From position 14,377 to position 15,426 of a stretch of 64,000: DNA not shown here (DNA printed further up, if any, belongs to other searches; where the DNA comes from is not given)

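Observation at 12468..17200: Five array members are internal duplications: two-module architecture with a conserved second-module signature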

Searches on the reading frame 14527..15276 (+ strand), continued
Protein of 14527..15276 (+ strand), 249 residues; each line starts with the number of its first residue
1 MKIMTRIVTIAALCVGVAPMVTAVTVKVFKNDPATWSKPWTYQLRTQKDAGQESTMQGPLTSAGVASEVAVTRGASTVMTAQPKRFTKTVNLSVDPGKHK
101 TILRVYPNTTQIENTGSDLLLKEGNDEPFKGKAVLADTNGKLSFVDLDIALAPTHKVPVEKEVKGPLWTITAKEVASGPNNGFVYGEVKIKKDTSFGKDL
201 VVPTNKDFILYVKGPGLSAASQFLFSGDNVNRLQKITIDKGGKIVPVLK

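Call 78: fold_search(model_id=the predicted structure, library=viral)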
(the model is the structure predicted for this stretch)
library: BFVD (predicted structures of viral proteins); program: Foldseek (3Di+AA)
matches with E <= 10: 739; with E <= 0.001: 6
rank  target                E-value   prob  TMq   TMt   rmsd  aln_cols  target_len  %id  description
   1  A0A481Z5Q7            8.7e-05  1.00  0.26  0.24  16.5       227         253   15  Uncharacterized protein (Fragment) [Pithovirus LCPAC202]
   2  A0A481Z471            1.0e-04  1.00  0.29  0.13  16.9       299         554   10  Transmembrane protein [Pithovirus LCPAC201]
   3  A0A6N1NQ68            1.4e-04  0.98  0.24  0.21  16.7       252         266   10  Putative ORFan [Tupanvirus deep ocean]
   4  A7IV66                6.7e-04  0.90  0.25  0.15  21.6       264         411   13  Uncharacterized protein M686L [Paramecium bursaria Chlorella virus MT325]
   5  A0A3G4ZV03            7.5e-04  0.99  0.28  0.28  16.8       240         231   10  Uncharacterized protein [Edafosvirus sp.]
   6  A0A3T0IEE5            8.4e-04  0.98  0.31  0.33  13.8       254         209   12  (no name in the UniProt tables at hand)
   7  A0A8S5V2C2            4.2e-03  0.99  0.31  0.24   8.5       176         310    6  Uncharacterized protein [CrAss-like virus sp. ctelJ1]
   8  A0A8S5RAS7            1.3e-02  0.20  0.17  0.13  21.1       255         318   11  Uncharacterized protein [virus sp. ctQcs9]
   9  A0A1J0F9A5            1.6e-02  0.23  0.19  0.16  18.3       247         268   10  (no name in the UniProt tables at hand)
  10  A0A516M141            1.8e-02  0.18  0.17  0.14  17.6       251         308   11  (no name in the UniProt tables at hand)
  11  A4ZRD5                1.9e-02  0.41  0.24  0.10  20.9       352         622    9  Structural protein [Synechococcus phage Syn5]
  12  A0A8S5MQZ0            1.9e-02  0.23  0.18  0.17  18.7       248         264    9  Uncharacterized protein [Siphoviridae sp. ctqED62]
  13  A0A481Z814            2.4e-02  0.99  0.29  0.43   7.7       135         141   10  Uncharacterized protein [Pithovirus LCPAC302]
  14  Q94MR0                2.5e-02  0.99  0.29  0.39   5.3       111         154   10  p59 [Myxococcus phage Mx8]
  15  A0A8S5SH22            3.4e-02  0.08  0.13  0.10  31.3       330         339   14  Uncharacterized protein [Siphoviridae sp. ctBCr48]
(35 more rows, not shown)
